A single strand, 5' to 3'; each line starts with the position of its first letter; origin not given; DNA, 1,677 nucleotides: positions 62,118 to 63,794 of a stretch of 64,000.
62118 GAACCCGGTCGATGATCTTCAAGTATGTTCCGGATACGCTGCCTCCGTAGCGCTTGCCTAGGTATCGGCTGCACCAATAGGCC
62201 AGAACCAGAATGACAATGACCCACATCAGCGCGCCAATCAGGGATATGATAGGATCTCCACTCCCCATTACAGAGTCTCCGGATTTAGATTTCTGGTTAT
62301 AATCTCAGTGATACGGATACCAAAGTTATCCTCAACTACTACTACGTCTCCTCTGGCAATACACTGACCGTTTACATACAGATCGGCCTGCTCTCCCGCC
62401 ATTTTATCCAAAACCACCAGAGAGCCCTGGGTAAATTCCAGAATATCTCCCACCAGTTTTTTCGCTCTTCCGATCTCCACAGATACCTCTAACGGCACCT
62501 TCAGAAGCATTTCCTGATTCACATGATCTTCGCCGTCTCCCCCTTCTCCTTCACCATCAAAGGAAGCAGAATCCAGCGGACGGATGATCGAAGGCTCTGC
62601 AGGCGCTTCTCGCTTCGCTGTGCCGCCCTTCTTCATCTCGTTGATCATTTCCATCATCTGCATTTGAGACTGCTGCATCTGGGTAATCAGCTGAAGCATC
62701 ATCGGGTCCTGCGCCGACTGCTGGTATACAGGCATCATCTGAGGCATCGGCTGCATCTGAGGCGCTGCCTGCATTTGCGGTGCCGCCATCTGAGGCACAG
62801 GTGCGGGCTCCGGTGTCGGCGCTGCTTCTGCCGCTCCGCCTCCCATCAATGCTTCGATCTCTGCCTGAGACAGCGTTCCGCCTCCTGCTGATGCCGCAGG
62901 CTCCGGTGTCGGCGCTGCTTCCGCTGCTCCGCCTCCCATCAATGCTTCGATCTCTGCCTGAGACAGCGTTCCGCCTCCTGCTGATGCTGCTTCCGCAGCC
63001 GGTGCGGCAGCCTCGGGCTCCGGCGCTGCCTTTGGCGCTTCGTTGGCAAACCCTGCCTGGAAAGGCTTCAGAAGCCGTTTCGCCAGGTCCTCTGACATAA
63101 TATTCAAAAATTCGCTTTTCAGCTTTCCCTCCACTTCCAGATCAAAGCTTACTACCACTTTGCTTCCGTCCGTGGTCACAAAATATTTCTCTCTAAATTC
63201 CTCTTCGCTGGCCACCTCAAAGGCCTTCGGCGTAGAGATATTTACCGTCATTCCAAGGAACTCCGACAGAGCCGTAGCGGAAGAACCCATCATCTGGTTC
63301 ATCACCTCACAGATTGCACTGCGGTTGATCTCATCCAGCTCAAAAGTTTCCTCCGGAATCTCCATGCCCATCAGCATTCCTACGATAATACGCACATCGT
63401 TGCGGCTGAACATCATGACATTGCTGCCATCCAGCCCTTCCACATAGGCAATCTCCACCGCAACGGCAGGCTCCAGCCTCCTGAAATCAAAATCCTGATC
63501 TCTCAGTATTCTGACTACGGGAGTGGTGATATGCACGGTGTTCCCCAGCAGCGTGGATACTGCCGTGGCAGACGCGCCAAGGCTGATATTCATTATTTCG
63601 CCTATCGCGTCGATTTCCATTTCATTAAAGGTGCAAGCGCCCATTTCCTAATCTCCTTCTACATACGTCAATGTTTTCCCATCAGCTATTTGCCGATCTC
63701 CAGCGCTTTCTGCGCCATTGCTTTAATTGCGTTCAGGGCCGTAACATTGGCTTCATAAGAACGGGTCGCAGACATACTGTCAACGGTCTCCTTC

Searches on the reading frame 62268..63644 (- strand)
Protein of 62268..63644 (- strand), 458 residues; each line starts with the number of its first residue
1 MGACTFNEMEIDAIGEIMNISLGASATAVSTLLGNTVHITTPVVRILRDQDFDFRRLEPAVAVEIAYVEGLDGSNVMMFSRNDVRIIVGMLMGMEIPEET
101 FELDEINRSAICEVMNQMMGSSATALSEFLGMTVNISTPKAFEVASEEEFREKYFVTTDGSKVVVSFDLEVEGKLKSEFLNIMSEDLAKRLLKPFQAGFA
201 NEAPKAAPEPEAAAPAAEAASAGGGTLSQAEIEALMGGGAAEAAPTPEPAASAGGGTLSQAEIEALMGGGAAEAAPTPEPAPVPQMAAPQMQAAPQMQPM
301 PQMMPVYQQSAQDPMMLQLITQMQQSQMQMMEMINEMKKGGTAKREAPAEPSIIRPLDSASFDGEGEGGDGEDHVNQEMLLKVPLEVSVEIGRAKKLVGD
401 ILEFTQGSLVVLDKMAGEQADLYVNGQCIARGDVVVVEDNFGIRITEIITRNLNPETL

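Call 96: search_protein_families(library=pfam, proteins=[window:62268-63644:-], max_evalue=0.00001)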
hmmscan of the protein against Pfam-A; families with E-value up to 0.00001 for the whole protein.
window:62268-63644:- (458 aa): 3 families
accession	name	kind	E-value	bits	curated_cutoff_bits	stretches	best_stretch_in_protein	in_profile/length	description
PF04509.17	CheC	-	6e-22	77.7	22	2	108-141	3-36/38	CheC-like family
PF01052.25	FliMN_C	-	3.6e-21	75.3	23.8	1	379-449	2-72/73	Type III flagellar switch regulator (C-ring) FliN C-term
PF13690.11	CheX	-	1.8e-09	37.9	27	0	65-143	5-74/94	Chemotaxis phosphatase CheX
